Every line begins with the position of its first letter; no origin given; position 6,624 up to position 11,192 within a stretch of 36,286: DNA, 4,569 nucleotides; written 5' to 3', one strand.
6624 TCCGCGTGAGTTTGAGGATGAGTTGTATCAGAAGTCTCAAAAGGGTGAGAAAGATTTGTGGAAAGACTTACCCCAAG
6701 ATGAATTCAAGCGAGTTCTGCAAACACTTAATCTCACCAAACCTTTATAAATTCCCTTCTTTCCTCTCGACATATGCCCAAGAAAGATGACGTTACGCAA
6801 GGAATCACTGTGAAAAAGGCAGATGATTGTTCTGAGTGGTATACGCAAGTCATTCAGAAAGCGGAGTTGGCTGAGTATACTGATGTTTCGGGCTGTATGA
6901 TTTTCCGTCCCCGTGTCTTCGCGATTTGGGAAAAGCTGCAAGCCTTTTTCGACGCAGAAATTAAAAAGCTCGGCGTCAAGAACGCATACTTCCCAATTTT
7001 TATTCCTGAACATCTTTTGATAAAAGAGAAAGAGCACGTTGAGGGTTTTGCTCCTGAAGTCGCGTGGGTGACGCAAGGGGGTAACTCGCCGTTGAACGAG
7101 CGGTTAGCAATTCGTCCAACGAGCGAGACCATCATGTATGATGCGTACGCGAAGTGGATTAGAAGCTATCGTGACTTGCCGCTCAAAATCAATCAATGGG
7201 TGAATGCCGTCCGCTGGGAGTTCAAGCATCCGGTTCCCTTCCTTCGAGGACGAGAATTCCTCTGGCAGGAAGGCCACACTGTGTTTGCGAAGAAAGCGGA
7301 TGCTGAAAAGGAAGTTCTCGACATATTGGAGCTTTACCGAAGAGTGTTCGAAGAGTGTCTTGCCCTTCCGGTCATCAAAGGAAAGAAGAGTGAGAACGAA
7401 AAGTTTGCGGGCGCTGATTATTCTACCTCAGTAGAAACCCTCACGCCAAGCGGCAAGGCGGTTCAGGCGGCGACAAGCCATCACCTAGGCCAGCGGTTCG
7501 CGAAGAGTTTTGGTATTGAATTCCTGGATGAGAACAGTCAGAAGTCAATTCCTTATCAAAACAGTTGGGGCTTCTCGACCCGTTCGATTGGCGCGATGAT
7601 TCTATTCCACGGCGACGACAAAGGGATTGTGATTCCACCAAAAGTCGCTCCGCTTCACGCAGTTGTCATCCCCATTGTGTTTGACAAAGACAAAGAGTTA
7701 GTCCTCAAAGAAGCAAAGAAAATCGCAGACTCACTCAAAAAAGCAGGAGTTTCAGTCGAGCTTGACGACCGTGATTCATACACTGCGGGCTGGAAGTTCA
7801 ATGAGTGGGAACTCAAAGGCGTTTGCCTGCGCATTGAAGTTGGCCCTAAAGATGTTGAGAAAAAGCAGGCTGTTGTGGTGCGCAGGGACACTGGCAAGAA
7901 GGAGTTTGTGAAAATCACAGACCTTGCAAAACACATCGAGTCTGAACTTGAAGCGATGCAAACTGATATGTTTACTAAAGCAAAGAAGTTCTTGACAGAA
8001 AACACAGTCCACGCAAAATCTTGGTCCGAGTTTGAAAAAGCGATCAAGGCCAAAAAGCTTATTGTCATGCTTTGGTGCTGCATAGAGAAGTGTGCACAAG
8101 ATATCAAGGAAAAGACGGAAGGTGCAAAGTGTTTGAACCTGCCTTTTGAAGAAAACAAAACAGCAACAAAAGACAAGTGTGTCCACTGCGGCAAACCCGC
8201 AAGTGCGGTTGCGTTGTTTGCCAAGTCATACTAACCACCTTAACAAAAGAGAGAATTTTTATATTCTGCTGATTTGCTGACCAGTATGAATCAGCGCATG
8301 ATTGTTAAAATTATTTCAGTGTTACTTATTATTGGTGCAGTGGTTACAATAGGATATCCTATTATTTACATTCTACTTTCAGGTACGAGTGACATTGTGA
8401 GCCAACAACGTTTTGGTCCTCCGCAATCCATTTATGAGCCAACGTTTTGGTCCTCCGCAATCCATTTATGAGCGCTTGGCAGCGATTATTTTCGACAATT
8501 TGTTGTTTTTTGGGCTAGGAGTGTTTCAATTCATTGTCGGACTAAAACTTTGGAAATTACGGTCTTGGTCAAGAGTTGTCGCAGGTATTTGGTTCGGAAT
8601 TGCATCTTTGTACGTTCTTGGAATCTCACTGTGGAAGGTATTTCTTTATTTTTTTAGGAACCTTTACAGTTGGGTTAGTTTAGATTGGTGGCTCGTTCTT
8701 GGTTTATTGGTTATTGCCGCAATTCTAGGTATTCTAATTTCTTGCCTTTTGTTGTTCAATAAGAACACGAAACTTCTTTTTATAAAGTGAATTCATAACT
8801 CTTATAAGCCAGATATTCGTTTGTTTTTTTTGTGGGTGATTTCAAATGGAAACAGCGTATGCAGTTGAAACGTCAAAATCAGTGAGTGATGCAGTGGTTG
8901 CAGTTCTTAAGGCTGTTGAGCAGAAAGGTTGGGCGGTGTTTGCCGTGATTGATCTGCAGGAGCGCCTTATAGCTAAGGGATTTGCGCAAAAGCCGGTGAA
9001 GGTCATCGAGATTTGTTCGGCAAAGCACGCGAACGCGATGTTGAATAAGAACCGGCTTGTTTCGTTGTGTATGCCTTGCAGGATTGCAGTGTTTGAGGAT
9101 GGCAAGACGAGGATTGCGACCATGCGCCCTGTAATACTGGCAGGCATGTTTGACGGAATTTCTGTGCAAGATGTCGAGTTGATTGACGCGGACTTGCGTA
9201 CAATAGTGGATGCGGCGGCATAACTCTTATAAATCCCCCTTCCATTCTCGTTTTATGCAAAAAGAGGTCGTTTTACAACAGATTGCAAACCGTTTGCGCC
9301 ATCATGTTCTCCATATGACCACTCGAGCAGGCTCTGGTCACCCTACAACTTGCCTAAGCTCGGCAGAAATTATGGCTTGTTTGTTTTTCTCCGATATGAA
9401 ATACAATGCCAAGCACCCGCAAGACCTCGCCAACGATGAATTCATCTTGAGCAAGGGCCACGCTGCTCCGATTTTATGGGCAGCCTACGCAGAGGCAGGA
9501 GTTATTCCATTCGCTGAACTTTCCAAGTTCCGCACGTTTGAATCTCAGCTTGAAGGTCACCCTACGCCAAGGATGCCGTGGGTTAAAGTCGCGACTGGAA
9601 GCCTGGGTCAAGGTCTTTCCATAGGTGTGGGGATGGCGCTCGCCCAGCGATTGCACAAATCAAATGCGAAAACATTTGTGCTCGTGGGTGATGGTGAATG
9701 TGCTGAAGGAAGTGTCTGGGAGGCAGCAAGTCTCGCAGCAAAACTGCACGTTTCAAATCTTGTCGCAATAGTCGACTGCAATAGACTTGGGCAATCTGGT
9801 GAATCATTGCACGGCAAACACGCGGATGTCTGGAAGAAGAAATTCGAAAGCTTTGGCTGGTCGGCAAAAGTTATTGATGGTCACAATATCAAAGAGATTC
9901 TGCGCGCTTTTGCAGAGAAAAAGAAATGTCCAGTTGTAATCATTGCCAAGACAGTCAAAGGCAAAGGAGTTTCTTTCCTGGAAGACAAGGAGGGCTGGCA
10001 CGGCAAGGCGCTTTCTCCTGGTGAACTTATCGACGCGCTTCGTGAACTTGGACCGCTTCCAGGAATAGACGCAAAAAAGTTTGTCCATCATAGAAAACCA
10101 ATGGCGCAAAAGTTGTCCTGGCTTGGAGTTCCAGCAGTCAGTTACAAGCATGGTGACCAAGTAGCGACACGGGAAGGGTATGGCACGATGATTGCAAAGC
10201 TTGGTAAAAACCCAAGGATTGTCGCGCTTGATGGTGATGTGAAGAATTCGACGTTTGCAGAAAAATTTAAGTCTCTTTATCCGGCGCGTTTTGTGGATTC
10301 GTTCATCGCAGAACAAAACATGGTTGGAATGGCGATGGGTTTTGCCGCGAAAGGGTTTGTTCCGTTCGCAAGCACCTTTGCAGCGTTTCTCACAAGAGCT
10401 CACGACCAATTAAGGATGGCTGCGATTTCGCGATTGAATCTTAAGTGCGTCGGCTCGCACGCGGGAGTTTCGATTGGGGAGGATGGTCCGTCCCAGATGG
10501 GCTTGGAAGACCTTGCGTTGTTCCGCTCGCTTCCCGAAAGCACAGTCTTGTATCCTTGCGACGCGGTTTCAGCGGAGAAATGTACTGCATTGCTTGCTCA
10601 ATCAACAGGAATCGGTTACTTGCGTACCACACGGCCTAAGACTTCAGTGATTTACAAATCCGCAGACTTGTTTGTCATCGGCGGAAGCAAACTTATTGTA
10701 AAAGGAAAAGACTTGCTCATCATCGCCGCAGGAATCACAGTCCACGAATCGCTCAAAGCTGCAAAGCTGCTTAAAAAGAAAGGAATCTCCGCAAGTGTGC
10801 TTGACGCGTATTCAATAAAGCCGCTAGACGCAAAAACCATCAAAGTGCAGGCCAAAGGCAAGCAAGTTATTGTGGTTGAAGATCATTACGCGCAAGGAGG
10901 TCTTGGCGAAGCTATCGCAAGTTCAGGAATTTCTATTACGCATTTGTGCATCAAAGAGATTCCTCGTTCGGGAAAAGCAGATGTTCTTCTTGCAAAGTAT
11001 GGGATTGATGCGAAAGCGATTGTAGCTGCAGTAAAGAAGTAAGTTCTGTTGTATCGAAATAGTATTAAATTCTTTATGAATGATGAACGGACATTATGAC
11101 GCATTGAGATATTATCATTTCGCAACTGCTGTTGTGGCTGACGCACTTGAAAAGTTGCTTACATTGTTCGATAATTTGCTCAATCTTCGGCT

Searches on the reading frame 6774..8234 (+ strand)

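Call 70: search_protein_families(library=pfam, proteins=[window:6774-8234:+], max_evalue=0.001)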
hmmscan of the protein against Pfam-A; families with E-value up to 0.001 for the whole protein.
window:6774-8234:+ (486 aa): 3 families
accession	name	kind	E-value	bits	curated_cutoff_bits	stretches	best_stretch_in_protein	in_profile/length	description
PF00587.30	tRNA-synt_2b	-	2.3e-25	90.1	29.3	1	106-275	6-175/179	tRNA synthetase class II core domain (G, H, P, S and T)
PF03129.25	HGTP_anticodon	-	1.5e-20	73.5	21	1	296-390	2-93/94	Anticodon binding domain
PF09180.16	ProRS-C_1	-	1.7e-18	67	31.5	1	417-486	1-71/71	Prolyl-tRNA synthetase, C-terminal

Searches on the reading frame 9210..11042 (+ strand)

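Call 70: search_protein_families(library=pfam, proteins=[window:9210-11042:+], max_evalue=0.001)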
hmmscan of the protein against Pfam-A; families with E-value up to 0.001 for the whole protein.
window:9210-11042:+ (610 aa): 7 families
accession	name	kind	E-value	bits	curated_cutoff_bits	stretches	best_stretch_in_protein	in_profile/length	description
PF00456.26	Transketolase_N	-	6.8e-44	150.6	22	1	23-281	3-276/334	Transketolase, thiamine diphosphate binding domain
PF02779.29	Transket_pyr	-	9.5e-42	143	27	1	317-477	2-171/174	Transketolase, pyrimidine binding domain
PF02780.25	Transketolase_C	-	9.9e-28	97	25.9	1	494-604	4-124/124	Transketolase, C-terminal domain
PF13292.11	DXP_synthase_N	-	9e-08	32.1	21.2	1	22-192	18-172/274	1-deoxy-D-xylulose-5-phosphate synthase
PF00676.26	E1_dh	-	9.7e-08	31.8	22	1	128-228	99-198/300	Dehydrogenase E1 component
PF22613.1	Transketolase_C_1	-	2.9e-05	24.7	27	1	499-599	11-112/113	Transketolase-like TK C-terminal domain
PF09364.15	XFP_N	-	0.00013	21.4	23.7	1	109-237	119-247/364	XFP N-terminal domain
